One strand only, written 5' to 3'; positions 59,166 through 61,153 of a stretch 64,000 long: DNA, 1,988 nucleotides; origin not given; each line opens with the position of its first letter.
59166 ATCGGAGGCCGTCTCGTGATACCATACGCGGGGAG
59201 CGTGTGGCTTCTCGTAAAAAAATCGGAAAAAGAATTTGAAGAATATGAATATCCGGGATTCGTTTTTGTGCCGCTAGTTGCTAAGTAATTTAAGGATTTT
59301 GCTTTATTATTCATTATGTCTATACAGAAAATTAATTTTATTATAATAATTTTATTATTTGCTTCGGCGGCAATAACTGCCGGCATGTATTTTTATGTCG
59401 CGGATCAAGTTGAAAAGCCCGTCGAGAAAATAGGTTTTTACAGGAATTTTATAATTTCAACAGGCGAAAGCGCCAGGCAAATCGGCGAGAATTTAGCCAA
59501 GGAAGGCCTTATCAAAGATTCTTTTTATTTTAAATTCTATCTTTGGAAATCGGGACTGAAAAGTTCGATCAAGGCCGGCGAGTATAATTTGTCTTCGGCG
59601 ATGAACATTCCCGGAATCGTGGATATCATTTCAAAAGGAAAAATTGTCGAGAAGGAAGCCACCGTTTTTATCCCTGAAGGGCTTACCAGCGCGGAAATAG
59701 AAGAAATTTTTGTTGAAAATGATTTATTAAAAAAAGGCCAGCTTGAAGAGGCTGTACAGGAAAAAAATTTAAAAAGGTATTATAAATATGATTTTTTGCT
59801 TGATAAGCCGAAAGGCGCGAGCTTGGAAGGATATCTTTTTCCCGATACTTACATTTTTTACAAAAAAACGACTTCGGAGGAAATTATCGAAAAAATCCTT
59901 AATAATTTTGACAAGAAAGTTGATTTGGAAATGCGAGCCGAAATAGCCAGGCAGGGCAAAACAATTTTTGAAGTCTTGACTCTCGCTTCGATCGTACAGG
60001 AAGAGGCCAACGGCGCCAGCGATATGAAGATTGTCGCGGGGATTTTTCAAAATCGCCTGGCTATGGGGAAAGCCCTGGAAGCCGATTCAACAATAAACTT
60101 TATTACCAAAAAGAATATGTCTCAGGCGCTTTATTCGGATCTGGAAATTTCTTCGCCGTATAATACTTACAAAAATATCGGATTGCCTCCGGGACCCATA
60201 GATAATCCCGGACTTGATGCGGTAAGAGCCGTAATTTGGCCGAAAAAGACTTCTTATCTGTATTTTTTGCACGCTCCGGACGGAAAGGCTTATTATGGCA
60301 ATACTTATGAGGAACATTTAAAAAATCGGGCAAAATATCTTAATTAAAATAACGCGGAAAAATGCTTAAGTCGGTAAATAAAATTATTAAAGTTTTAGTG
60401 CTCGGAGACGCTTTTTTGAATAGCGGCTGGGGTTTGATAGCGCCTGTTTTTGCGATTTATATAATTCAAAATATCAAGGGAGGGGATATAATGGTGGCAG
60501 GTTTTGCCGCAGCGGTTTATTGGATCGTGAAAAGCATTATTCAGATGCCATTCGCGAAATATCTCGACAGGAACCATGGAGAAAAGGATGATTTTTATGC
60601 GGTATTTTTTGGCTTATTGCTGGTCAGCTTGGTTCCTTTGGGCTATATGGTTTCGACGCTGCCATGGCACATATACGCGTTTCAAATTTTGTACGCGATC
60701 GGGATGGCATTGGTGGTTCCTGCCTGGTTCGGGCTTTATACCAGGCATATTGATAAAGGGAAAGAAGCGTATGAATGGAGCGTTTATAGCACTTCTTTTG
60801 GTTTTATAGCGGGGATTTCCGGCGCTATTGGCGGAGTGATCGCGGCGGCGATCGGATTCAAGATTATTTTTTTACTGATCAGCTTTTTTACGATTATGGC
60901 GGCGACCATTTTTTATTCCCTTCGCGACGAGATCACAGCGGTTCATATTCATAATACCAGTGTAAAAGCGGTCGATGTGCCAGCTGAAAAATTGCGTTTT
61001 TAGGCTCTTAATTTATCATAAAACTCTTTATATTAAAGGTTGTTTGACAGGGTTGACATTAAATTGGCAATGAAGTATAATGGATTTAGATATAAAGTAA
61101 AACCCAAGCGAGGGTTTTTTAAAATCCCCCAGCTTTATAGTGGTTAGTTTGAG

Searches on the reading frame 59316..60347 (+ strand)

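Call 87: search_protein_families(library=pfam, proteins=[window:59316-60347:+], max_evalue=0.001)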
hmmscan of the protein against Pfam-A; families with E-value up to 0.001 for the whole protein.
window:59316-60347:+ (343 aa): 1 family
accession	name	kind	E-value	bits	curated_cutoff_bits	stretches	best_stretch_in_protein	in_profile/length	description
PF02618.21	YceG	-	2.7e-79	266.9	32.4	1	46-340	2-275/275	YceG-like family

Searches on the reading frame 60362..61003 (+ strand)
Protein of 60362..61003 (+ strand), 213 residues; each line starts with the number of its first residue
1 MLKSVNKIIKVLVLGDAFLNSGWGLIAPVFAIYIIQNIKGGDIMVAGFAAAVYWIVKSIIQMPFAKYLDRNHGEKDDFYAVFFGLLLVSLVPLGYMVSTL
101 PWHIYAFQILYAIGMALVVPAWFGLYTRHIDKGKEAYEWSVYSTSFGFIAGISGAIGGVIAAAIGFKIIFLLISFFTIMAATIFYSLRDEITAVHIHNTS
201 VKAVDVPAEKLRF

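Call 87: search_protein_families(library=pfam, proteins=[window:60362-61003:+], max_evalue=0.001)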
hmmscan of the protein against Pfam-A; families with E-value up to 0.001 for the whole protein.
window:60362-61003:+ (213 aa): 3 families
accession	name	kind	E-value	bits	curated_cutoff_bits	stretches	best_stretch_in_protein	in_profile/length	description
PF07690.21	MFS_1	-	3.9e-17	62.6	33.4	1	19-190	8-176/347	Major Facilitator Superfamily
PF05977.19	MFS_3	-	1.3e-05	24.3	27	1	10-183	13-187/524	Transmembrane secretion effector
PF18761.7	Heliorhodopsin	-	0.00057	19.7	26.7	1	99-193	55-142/242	Heliorhodopsin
